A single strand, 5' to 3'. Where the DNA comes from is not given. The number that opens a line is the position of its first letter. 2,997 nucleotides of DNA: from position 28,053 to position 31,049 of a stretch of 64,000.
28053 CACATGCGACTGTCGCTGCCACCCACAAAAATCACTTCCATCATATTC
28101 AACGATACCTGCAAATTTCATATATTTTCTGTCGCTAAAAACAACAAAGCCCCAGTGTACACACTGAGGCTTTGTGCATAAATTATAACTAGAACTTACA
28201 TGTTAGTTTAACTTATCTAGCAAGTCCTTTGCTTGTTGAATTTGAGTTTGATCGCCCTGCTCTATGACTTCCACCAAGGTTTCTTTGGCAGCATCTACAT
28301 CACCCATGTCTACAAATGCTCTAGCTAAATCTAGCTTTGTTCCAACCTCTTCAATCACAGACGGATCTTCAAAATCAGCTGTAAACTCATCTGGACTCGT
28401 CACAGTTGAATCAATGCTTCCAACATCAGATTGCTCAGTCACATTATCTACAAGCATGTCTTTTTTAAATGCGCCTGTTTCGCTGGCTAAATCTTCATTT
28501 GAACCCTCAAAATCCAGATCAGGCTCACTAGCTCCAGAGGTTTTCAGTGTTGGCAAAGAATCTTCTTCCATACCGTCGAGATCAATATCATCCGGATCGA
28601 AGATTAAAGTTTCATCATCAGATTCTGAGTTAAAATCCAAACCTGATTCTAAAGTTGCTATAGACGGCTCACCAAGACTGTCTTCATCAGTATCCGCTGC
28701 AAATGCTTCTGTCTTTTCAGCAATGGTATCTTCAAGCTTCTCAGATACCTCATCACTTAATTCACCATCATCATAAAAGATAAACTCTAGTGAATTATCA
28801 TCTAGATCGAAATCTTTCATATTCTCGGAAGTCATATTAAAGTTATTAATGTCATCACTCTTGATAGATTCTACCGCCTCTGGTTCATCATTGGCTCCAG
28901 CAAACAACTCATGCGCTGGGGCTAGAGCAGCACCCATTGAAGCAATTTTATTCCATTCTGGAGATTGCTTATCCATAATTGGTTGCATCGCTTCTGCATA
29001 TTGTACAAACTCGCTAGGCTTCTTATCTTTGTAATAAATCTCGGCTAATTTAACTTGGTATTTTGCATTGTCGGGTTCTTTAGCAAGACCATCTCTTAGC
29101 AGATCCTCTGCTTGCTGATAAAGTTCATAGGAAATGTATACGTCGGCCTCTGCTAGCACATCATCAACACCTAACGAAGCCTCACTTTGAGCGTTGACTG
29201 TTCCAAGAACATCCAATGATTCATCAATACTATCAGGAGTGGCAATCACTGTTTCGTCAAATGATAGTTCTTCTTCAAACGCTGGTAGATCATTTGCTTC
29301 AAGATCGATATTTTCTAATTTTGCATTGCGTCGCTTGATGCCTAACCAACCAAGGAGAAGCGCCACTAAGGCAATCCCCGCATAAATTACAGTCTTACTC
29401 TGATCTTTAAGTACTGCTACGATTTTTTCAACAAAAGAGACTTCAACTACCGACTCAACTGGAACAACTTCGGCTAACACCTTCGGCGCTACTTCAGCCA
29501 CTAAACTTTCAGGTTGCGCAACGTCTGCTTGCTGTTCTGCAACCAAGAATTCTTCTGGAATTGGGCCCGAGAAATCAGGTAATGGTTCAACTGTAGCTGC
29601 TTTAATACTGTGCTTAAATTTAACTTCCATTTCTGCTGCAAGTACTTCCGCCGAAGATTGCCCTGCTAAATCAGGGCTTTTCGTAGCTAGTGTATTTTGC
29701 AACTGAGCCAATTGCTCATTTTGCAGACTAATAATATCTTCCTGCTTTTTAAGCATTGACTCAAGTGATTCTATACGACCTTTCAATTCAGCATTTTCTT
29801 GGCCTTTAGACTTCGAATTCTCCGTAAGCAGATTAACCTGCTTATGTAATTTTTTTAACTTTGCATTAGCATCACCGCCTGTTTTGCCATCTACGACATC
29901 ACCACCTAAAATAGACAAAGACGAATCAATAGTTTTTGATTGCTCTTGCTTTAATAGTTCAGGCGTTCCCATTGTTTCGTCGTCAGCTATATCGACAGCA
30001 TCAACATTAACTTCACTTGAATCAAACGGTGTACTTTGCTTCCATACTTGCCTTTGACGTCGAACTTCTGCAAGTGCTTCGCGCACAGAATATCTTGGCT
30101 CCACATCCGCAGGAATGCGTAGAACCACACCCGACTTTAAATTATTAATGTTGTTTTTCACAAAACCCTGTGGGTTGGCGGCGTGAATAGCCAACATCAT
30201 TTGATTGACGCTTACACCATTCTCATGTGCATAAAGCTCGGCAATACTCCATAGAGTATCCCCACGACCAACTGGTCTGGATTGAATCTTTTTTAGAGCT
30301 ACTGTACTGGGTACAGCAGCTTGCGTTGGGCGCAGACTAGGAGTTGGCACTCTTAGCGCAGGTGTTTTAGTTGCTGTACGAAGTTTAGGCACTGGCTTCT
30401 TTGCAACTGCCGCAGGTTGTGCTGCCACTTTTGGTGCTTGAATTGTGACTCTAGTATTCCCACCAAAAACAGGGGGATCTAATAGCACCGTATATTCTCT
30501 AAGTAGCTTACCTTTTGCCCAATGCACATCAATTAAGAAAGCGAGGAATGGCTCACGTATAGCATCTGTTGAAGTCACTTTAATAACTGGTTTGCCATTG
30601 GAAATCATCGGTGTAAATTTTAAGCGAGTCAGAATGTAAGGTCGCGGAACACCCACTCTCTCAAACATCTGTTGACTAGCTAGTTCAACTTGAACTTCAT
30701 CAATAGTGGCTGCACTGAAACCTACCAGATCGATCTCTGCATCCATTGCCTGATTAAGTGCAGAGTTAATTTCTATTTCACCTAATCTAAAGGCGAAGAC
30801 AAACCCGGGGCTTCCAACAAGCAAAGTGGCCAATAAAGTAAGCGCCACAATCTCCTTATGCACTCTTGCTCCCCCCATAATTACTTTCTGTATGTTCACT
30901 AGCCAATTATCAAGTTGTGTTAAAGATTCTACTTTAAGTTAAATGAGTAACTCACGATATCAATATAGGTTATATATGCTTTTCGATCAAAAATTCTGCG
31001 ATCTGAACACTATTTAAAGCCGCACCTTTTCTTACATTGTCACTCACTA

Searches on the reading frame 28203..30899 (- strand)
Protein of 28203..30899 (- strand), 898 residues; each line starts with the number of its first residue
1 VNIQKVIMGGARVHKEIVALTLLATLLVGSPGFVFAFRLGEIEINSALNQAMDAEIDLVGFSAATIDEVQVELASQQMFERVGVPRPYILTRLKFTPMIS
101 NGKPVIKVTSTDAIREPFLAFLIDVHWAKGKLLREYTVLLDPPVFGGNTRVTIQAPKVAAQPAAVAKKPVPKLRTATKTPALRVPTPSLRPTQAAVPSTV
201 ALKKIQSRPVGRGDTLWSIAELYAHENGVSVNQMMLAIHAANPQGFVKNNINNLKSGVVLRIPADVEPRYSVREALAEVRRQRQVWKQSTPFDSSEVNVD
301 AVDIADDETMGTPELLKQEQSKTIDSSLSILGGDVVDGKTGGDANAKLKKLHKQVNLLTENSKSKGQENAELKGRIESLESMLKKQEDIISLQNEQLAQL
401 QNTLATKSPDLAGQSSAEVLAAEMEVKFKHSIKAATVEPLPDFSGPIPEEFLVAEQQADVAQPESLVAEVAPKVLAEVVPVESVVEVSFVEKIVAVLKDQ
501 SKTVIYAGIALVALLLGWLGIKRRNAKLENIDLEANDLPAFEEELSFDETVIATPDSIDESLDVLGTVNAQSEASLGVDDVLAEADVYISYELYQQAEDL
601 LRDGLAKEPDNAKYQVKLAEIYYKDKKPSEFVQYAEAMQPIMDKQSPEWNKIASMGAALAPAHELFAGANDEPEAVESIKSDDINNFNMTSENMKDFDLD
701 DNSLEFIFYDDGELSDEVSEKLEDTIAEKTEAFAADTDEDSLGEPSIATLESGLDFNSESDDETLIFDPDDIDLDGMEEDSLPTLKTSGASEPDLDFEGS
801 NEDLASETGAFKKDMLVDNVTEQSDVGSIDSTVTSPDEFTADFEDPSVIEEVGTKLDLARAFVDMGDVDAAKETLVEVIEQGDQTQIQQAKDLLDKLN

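Call 20: search_protein_families(library=pfam, proteins=[window:28203-30899:-], max_evalue=0.00001)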
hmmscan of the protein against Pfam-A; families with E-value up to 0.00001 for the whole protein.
window:28203-30899:- (898 aa): 3 families
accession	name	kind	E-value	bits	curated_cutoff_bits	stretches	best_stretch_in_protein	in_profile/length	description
PF25800.1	FimV_N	-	2e-36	124.8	27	1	38-143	2-108/108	FimV N-terminal domain Ig-like domain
PF14559.12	TPR_19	-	3.7e-09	37.2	25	0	594-650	7-62/68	Tetratricopeptide repeat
PF13432.12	TPR_16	-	1.8e-06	28.7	32.7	0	582-639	1-58/65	Tetratricopeptide repeat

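Call 58: search_protein_families(library=ncbifam, proteins=[window:28203-30899:-], max_evalue=0.001)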
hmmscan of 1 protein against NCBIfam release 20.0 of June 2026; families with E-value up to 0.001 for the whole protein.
window:28203-30899:- (898 aa): 3 families
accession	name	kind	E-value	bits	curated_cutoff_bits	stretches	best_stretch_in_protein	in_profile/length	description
TIGR03505.1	FimV_core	subfamily_domain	6.6e-22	77.1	43.45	1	214-286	1-74/74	FimV/HubP family polar landmark protein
TIGR03504.1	FimV_Cterm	subfamily_domain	3e-15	56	30.65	1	854-897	1-44/44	FimV/HubP family polar landmark protein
NF010723.1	PRK14125.1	equivalog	0.00014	21.7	60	1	205-263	32-85/87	cell division suppressor protein YneA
